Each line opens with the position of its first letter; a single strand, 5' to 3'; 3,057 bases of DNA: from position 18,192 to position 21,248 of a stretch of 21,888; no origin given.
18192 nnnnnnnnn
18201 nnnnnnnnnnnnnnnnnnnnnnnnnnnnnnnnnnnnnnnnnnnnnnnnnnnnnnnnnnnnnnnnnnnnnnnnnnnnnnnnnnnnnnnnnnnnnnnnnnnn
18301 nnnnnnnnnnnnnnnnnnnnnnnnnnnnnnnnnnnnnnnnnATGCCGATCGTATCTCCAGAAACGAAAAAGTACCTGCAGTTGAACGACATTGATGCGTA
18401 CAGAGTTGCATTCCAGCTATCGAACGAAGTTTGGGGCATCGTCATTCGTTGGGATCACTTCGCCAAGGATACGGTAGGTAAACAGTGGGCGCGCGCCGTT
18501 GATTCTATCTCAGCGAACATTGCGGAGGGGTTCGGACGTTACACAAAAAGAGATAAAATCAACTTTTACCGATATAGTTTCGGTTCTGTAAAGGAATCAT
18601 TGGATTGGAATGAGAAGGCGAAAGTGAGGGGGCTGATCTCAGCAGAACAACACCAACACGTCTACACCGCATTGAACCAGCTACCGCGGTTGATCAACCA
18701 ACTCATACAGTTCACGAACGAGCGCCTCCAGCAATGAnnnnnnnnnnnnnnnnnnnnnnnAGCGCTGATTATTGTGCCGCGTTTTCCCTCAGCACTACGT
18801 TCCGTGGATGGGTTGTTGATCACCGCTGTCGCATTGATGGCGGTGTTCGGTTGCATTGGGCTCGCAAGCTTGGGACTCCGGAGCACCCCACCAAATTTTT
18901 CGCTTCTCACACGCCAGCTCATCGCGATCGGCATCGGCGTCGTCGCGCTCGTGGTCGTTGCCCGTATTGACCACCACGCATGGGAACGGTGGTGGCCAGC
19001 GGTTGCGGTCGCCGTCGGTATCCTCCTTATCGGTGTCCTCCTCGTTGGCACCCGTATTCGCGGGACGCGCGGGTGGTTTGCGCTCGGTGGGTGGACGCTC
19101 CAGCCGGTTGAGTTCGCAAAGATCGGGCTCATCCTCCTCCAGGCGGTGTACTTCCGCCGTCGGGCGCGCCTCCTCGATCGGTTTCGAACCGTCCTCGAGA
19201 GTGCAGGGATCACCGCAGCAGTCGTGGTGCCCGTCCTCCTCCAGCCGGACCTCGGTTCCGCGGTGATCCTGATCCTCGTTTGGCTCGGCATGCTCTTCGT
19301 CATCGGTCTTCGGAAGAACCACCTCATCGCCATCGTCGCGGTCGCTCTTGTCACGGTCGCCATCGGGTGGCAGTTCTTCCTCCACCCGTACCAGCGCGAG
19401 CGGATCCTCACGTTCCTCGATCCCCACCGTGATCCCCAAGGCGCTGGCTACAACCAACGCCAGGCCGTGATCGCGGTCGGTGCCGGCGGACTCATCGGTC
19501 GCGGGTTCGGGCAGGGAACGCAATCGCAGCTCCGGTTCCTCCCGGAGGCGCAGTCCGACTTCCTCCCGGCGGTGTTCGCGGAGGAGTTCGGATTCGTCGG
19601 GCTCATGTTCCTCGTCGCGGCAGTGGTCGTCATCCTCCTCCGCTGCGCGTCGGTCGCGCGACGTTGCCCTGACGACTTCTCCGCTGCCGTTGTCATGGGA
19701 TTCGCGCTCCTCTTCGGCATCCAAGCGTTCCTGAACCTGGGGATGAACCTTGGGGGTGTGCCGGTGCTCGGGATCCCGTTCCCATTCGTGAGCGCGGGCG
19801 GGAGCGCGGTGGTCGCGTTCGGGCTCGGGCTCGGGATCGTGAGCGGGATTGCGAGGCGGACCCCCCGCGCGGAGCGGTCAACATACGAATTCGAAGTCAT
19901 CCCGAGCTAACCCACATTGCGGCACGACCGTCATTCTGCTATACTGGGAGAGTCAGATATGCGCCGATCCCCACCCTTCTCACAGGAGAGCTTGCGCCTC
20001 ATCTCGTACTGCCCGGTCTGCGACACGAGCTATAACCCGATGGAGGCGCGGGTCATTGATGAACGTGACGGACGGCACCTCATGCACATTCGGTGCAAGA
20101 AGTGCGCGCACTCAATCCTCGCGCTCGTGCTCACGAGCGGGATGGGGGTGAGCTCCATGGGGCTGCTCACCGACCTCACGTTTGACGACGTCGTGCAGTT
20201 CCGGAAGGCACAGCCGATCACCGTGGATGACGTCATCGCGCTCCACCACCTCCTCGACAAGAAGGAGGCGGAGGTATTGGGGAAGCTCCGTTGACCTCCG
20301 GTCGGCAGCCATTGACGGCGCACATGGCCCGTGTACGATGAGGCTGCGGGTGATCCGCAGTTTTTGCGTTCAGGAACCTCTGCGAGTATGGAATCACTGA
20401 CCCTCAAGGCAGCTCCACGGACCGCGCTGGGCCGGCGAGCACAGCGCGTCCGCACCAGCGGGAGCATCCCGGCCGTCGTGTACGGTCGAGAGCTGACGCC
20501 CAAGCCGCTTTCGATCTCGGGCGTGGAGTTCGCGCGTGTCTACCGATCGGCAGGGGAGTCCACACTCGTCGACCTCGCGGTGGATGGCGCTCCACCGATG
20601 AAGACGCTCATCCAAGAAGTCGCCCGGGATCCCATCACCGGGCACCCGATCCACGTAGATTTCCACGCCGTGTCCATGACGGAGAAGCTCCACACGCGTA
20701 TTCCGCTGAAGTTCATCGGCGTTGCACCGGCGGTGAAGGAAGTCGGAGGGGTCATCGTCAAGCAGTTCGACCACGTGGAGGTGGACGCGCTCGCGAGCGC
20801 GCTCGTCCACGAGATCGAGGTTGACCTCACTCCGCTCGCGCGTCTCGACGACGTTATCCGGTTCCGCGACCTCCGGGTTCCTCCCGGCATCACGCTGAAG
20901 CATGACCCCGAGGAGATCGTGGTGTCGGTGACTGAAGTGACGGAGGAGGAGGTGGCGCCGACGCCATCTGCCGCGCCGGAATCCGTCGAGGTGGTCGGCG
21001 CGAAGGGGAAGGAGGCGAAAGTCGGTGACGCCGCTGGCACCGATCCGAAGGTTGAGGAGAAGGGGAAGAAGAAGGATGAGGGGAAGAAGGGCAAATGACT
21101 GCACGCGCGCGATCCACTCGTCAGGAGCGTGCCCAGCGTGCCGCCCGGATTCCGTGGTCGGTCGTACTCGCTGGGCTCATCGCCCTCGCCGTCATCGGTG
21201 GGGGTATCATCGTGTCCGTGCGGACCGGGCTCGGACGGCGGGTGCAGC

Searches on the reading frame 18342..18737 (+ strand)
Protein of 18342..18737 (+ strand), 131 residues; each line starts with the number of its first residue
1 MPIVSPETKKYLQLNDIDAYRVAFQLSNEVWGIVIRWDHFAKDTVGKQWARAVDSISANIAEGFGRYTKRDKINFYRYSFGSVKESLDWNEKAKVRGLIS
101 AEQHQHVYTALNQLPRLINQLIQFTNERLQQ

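Call 73: search_protein_families(library=pfam, proteins=[window:18342-18737:+], max_evalue=0.01)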
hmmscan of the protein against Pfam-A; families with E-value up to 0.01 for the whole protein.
window:18342-18737:+ (131 aa): 1 family
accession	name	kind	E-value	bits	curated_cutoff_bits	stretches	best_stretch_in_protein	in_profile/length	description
PF05635.17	23S_rRNA_IVP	-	8.7e-22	77.8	33.8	1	16-119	2-105/106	23S rRNA-intervening sequence protein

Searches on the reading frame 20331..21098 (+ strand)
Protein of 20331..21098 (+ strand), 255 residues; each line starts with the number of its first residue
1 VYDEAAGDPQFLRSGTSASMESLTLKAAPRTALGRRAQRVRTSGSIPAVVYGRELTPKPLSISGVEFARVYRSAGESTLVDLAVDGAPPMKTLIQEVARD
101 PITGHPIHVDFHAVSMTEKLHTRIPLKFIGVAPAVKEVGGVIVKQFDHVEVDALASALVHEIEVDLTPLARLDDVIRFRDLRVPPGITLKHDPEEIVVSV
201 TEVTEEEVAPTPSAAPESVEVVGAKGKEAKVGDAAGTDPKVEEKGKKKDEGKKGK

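Call 38: search_protein_families(library=pfam, proteins=[window:20331-21098:+], max_evalue=0.01)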
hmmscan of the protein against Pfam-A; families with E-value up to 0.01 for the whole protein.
window:20331-21098:+ (255 aa): 2 families
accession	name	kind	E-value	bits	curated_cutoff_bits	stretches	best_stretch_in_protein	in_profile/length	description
PF01386.24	Ribosomal_L25p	-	2.1e-19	70.2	23.6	1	25-111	1-82/82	Ribosomal L25p family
PF14693.11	Ribosomal_TL5_C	-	2.6e-18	66.6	27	1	119-202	1-82/84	Ribosomal protein TL5, C-terminal domain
